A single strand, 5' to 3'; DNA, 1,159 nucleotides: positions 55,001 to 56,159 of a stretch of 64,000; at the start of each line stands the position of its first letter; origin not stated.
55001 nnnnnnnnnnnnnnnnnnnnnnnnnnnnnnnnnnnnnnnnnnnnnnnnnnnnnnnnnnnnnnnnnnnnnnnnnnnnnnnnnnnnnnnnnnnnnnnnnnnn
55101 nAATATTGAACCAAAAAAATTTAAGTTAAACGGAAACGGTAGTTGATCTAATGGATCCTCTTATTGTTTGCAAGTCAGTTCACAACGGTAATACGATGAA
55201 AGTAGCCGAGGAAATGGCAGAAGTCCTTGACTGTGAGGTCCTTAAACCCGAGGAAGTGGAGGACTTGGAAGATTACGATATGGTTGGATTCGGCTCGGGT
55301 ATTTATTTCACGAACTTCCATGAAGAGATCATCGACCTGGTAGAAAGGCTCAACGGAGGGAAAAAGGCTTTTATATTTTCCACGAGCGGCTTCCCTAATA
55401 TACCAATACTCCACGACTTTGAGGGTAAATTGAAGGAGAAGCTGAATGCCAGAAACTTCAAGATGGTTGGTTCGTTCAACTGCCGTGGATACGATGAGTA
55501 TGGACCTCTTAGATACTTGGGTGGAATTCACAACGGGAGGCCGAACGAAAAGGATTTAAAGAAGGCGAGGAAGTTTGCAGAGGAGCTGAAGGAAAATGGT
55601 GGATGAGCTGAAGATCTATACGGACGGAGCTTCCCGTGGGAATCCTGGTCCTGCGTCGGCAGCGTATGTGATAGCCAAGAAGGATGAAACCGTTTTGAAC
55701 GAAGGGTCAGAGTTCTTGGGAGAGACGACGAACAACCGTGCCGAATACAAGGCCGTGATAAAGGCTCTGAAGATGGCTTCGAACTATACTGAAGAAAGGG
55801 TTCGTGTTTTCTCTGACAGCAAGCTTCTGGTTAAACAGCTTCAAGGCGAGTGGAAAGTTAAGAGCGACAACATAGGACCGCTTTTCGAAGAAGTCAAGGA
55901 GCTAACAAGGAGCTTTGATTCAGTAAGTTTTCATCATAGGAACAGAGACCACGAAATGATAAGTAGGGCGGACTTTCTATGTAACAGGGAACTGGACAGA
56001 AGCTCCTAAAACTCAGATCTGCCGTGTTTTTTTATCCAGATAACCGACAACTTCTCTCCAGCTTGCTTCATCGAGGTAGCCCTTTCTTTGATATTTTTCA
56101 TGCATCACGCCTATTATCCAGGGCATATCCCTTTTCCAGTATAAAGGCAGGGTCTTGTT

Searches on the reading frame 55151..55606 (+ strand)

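Call 74: search_protein_families(library=pfam, proteins=[window:55151-55606:+], max_evalue=0.00001)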
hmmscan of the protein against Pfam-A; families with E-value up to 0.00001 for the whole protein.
window:55151-55606:+ (151 aa): 2 families
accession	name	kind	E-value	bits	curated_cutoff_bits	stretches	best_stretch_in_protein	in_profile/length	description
PF12724.12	Flavodoxin_5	-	3.8e-10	40.7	27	1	6-80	3-85/145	Flavodoxin domain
PF12641.12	Flavodoxin_3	-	6.4e-09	36.3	27.5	1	10-113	6-111/160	Flavodoxin domain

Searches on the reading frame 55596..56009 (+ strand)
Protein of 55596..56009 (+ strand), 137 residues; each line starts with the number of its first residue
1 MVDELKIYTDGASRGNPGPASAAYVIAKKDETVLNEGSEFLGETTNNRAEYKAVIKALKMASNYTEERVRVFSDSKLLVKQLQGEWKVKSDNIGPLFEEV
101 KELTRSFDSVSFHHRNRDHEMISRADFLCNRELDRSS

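Call 74: search_protein_families(library=pfam, proteins=[window:55596-56009:+], max_evalue=0.00001)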
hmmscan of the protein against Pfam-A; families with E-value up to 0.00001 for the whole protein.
window:55596-56009:+ (137 aa): 2 families
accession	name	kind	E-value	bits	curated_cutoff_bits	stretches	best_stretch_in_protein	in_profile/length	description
PF13456.12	RVT_3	-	1.4e-20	73.9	21.6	1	9-130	2-121/123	Reverse transcriptase-like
PF00075.30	RNase_H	-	4.2e-16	59.8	25.8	1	5-90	4-86/141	RNase H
